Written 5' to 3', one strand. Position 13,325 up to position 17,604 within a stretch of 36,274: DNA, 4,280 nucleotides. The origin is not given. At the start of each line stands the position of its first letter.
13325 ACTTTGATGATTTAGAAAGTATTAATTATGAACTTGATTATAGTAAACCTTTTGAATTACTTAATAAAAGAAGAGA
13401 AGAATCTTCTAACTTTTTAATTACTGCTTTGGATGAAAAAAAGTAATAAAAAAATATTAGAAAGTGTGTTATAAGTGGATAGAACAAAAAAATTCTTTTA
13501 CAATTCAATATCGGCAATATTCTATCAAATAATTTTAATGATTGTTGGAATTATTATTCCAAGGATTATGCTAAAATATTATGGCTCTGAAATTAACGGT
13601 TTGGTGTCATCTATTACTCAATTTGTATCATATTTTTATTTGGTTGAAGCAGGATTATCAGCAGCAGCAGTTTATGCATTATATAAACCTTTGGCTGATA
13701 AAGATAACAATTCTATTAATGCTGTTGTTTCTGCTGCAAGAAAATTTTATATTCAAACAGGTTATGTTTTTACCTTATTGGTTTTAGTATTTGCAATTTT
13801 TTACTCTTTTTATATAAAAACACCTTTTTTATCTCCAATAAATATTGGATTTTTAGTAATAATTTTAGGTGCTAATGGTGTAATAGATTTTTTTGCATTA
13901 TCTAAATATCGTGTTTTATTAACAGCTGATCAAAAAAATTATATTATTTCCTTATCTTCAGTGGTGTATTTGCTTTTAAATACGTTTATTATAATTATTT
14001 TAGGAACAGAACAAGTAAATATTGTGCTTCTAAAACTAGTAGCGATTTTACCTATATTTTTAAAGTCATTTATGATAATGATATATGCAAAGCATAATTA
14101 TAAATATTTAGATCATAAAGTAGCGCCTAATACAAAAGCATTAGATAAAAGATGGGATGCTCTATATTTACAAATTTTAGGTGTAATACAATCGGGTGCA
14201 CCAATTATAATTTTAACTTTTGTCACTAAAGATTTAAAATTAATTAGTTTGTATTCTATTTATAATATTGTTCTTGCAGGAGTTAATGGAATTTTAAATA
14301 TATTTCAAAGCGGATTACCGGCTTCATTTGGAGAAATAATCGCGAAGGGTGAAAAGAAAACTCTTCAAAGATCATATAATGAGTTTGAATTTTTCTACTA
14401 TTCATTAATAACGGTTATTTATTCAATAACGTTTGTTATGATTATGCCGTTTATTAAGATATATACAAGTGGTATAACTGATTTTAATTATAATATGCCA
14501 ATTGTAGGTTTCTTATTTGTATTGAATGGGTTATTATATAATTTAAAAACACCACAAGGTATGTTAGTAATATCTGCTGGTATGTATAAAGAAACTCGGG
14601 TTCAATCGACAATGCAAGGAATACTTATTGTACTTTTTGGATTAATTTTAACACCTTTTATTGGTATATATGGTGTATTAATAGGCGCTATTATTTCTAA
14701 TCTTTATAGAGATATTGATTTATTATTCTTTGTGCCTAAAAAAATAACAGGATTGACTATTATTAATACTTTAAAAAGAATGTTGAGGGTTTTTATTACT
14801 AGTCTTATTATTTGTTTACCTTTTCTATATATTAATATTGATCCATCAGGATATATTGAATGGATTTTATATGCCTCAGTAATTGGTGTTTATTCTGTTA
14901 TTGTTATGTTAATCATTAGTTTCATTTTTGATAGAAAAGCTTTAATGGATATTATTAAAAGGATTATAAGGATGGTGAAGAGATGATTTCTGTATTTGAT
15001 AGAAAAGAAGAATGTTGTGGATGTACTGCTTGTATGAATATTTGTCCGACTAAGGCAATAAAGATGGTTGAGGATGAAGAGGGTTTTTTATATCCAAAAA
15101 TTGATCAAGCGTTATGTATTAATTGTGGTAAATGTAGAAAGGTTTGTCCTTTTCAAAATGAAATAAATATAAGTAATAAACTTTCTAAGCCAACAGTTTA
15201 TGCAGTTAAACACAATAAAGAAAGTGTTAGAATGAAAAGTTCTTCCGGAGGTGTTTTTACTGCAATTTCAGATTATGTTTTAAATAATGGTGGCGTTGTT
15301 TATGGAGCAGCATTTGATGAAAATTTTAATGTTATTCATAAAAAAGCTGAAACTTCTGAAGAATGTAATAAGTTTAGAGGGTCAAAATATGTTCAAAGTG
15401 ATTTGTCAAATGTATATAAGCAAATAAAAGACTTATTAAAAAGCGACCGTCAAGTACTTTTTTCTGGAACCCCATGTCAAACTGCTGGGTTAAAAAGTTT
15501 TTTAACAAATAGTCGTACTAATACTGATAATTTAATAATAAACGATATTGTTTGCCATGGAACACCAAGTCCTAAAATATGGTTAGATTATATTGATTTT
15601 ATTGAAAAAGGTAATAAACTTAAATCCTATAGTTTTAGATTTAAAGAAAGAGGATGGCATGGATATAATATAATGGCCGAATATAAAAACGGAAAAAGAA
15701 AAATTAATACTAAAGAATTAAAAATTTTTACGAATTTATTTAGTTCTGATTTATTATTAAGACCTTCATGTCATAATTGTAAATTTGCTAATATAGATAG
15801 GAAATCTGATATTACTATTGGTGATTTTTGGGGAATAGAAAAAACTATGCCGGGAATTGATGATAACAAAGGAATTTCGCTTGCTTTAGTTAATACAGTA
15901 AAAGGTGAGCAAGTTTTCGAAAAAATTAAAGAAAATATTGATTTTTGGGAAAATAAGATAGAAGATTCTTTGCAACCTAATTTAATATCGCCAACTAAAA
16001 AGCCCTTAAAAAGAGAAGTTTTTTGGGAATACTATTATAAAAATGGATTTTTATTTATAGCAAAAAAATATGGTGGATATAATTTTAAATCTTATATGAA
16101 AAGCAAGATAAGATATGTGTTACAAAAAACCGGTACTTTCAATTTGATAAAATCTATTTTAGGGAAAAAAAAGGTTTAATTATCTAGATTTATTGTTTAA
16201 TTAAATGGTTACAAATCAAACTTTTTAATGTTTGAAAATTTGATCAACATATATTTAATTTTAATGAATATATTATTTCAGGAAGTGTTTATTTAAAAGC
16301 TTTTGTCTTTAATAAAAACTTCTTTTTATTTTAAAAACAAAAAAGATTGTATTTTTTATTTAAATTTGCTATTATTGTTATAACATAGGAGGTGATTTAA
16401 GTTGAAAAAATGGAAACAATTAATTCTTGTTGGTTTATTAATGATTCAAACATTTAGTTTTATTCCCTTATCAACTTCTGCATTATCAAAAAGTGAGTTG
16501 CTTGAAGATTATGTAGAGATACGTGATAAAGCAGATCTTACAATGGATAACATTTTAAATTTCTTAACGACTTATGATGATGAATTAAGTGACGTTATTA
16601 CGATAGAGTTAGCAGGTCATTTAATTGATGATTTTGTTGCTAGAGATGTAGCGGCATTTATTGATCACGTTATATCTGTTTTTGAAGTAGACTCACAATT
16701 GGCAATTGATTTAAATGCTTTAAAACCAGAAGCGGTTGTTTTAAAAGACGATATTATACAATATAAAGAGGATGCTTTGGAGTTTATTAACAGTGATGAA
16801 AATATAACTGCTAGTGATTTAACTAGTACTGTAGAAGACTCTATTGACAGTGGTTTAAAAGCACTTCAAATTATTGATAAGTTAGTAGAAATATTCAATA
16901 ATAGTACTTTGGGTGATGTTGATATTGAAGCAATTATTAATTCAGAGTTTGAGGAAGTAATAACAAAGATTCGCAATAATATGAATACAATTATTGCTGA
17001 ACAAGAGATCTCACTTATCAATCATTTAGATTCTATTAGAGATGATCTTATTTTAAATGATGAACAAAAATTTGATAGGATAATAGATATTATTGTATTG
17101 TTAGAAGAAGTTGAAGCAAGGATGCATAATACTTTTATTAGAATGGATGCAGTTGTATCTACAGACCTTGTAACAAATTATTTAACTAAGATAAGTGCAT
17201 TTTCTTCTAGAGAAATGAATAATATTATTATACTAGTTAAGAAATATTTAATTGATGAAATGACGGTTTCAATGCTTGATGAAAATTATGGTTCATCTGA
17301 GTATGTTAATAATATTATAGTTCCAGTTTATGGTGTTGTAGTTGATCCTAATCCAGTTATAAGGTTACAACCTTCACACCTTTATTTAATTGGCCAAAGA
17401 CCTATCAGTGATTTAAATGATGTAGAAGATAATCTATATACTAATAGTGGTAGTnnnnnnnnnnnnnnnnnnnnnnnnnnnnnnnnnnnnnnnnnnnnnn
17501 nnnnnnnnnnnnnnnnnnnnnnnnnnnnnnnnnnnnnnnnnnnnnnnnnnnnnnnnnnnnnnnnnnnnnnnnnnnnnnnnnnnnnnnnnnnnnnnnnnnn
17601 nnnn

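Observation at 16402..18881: Self-contained cohesin-dockerin pair embedded in the capsule locus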

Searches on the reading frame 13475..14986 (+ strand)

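Call 21: search_protein_families(library=pfam, proteins=[window:13475-14986:+], max_evalue=0.001)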
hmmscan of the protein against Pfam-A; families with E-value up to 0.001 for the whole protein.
window:13475-14986:+ (503 aa): 0 families

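Call 52: search_protein_families(library=pfam, proteins=[window:13475-14986:+], max_evalue=0.01)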
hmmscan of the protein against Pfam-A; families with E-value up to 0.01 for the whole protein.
window:13475-14986:+ (503 aa): 1 family
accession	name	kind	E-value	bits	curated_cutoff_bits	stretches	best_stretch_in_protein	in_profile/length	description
PF08479.16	POTRA_2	-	0.0059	16.9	24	0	64-104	17-59/76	POTRA domain, ShlB-type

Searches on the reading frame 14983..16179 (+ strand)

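Call 21: search_protein_families(library=pfam, proteins=[window:14983-16179:+], max_evalue=0.001)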
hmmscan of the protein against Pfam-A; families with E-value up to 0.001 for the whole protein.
window:14983-16179:+ (398 aa): 11 families
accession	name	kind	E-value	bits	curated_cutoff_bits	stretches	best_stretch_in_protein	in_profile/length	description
PF04432.18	FrhB_FdhB_C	-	2.2e-25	89.8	23.3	1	156-328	2-149/150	Coenzyme F420 hydrogenase/dehydrogenase, beta subunit C terminus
PF04422.18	FrhB_FdhB_N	-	3.2e-10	40.5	22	1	72-144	1-76/78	Coenzyme F420 hydrogenase/dehydrogenase, beta subunit N-term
PF12838.12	Fer4_7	-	3.7e-09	37.3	27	1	11-58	2-51/52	4Fe-4S dicluster domain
PF00037.32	Fer4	-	3.1e-08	33.5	21.1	1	38-57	1-20/24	4Fe-4S binding domain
PF14697.11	Fer4_21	-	4.3e-08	33.6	35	1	39-63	2-28/59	4Fe-4S dicluster domain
PF13484.11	Fer4_16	-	5.3e-07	30.8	30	0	10-29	1-20/66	4Fe-4S double cluster binding domain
PF13187.11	Fer4_9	-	6.4e-07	29.7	27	1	10-56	1-48/52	4Fe-4S dicluster domain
PF13237.11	Fer4_10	-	7.6e-07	29.4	25.5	1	38-67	2-22/53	4Fe-4S dicluster domain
PF12797.12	Fer4_2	-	3.5e-05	23.9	24.5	1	37-57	2-22/22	4Fe-4S binding domain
PF25160.1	LdpA_Fe-S-bd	-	3.7e-05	23.9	27.6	1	17-59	9-42/49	LdpA Fe-S cluster-binding domain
PF12837.12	Fer4_6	-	3.8e-05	23.9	25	1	38-58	2-22/24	4Fe-4S binding domain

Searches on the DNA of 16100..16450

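Call 94: search_rna_families(source=window, start=16100, end=16450, threshold=evalue, max_evalue=1)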
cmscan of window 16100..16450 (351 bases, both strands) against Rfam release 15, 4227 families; matches with E-value up to 1: 0.
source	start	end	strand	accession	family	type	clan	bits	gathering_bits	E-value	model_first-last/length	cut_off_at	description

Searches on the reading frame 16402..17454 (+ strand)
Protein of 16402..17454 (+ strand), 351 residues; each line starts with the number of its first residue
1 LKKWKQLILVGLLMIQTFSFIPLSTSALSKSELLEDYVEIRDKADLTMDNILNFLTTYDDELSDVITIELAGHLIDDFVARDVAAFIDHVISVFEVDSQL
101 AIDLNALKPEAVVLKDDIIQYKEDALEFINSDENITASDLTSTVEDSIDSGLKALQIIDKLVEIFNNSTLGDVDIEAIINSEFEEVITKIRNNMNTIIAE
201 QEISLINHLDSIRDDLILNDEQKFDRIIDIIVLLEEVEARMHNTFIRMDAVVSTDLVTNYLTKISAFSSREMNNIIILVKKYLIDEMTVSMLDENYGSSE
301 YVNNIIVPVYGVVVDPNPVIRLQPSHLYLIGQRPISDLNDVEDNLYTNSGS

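Call 75: find_homologous_proteins(query=A6, max_evalue=0.001)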
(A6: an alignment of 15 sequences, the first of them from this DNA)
Query A6 (15 sequences) (351 aa, profile of the alignment): 13 proteins with E <= 0.001 among 8000 candidates.
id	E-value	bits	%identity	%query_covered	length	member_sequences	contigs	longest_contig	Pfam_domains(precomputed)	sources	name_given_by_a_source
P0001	1.7e-102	361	100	100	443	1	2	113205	-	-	-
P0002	4.0e-98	347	92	100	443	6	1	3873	-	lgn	-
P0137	7.7e-79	283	18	37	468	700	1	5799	PF00404.25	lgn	-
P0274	1.7e-71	259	18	37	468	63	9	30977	PF00404.25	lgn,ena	-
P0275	6.2e-69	251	24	13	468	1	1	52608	PF00404.25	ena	-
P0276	4.2e-68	248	24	13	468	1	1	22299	PF00404.25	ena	-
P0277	4.9e-67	245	21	39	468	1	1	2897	PF00404.25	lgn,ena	-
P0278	8.2e-67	244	21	39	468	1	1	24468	PF00404.25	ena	-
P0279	4.0e-66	242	25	17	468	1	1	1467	PF00404.25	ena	-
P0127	2.5e-64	236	31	96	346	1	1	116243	-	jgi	jgi:hypothetical protein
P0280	2.6e-64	236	22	41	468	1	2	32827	PF00404.25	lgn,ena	-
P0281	2.7e-30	124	-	-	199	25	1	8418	-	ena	-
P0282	7.9e-28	116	-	-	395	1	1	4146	PF02518.32,PF00072.31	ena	-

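Call 76: find_encoding_contigs(protein=P0275, flank=10000, max_places=1)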
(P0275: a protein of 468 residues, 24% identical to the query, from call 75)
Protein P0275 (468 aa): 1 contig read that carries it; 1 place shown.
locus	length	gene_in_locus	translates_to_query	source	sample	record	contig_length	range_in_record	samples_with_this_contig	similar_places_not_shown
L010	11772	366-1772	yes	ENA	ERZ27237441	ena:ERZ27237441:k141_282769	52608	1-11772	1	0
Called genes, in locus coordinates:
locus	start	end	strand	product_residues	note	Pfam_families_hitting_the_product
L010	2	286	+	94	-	?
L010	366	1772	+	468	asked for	PF00404:Dockerin_1 (weak)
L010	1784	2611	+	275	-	-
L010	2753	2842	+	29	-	-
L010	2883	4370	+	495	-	PF00817:IMS, PF11799:IMS_C (weak)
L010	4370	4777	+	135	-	-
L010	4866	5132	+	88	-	-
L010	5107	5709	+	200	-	PF10502:Peptidase_S26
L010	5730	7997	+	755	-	PF00092:VWA (faint), PF13519:VWA_2, PF21426:GBS104-like_Ig, PF24547:DUF7601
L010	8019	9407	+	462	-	PF17802:SpaA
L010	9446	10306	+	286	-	PF04203:Sortase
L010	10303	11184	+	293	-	PF17802:SpaA (weak), PF05738:Cna_B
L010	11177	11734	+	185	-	PF04203:Sortase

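Call 77: find_encoding_contigs(protein=P0280, flank=10000, max_places=1)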
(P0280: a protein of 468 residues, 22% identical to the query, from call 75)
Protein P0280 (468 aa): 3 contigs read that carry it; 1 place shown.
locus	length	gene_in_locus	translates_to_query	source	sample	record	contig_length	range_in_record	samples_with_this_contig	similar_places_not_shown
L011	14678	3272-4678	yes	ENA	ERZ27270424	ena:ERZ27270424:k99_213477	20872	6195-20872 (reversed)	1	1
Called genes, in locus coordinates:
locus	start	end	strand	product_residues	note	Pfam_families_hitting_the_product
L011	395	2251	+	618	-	PF00140:Sigma70_r1_2 (faint), PF04542:Sigma70_r2, PF04545:Sigma70_r4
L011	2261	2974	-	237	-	PF01048:PNP_UDP_1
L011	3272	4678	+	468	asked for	PF00404:Dockerin_1 (weak)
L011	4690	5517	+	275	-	-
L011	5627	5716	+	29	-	-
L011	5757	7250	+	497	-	PF00817:IMS, PF11799:IMS_C (weak)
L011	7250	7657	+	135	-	-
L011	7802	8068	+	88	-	-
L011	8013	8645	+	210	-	PF10502:Peptidase_S26, PF00717:Peptidase_S24 (weak)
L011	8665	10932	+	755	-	PF00092:VWA (faint), PF13519:VWA_2, PF21426:GBS104-like_Ig, PF24547:DUF7601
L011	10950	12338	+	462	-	PF17802:SpaA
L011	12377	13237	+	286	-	PF04203:Sortase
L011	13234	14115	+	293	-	PF17802:SpaA, PF05738:Cna_B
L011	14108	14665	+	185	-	PF04203:Sortase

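Call 79: search_protein_families(library=pfam, proteins=[L010:1784-2611:+, L010:366-1772:+], max_evalue=0.1)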
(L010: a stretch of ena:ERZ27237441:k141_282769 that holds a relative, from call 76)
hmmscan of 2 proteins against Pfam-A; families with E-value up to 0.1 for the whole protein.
L010:1784-2611:+ (275 aa): 4 families
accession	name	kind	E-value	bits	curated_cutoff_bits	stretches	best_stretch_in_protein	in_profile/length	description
PF19498.4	DUF6033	-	0.0024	18.2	25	1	132-223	104-192/205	Protein of unknown function (DUF6033)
PF13600.11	DUF4140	-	0.004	18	27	0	20-74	3-55/98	N-terminal domain of unknown function (DUF4140)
PF19911.4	DUF6384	-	0.0086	15.7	25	1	86-210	72-193/308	Family of unknown function (DUF6384)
PF05680.17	ATP-synt_E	-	0.078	13.6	22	1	116-181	10-76/83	ATP synthase E chain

L010:366-1772:+ (468 aa): 1 family
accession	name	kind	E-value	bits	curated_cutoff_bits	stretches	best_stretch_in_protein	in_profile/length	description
PF00404.24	Dockerin_1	-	2.5e-06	28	22.9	1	411-466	1-56/57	Dockerin type I domain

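Call 100: search_solved_structures(query=A6, max_evalue=10)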
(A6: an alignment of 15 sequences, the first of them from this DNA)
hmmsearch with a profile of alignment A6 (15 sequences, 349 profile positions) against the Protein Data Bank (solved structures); distinct sequences matched with E-value up to 10: 15.
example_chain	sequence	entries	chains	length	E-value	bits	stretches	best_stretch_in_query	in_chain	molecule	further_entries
8s2f_AAA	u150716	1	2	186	0.0061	18.9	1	178-283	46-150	Lipoprotein, putative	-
3sim_A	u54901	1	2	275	0.028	16.7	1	156-270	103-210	Protein, Family 18 Chitinase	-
8s2p_AAA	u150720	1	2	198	0.032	16.5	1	177-283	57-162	Lipoprotein, putative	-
6kos_A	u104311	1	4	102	0.035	16.4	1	87-170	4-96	SUWA (Super WA20)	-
6fia_A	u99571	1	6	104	0.068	15.4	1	82-124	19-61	LINE-1 retrotransposable element ORF1 protein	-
6qbz_A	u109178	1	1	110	0.075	15.3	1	173-252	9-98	Ribosome hibernation promoting factor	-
9wiw_A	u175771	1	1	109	0.14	14.3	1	172-236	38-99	Endoribonuclease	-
6s0x_v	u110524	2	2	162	0.22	13.7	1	173-256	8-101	Ribosome hibernation promoting factor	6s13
8fjg_A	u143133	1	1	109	0.69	12.1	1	183-276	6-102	H12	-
27rq_A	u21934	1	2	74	0.77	12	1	138-199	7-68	De novo designed miniprotein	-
8ia3_A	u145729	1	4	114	0.77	12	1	205-269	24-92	Upstream stimulatory factor 2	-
8uzp_M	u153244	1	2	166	0.96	11.6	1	192-257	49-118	stem_mimetic_01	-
6xns_A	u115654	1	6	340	1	11.5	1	100-162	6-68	C3_crown-05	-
3a6m_A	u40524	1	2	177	1.1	11.5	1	93-152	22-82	Protein grpE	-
5ue8_A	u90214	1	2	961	2.1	10.5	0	162-216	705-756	Protein unc-13 homolog A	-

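Call 102: search_solved_structures(query=A6, max_evalue=0.01, show_alignments=1)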
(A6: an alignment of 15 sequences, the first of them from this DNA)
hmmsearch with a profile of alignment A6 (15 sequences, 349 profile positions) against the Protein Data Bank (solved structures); distinct sequences matched with E-value up to 0.01: 1.
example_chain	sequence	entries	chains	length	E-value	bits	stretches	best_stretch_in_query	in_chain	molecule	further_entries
8s2f_AAA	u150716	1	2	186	0.0061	18.9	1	178-283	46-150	Lipoprotein, putative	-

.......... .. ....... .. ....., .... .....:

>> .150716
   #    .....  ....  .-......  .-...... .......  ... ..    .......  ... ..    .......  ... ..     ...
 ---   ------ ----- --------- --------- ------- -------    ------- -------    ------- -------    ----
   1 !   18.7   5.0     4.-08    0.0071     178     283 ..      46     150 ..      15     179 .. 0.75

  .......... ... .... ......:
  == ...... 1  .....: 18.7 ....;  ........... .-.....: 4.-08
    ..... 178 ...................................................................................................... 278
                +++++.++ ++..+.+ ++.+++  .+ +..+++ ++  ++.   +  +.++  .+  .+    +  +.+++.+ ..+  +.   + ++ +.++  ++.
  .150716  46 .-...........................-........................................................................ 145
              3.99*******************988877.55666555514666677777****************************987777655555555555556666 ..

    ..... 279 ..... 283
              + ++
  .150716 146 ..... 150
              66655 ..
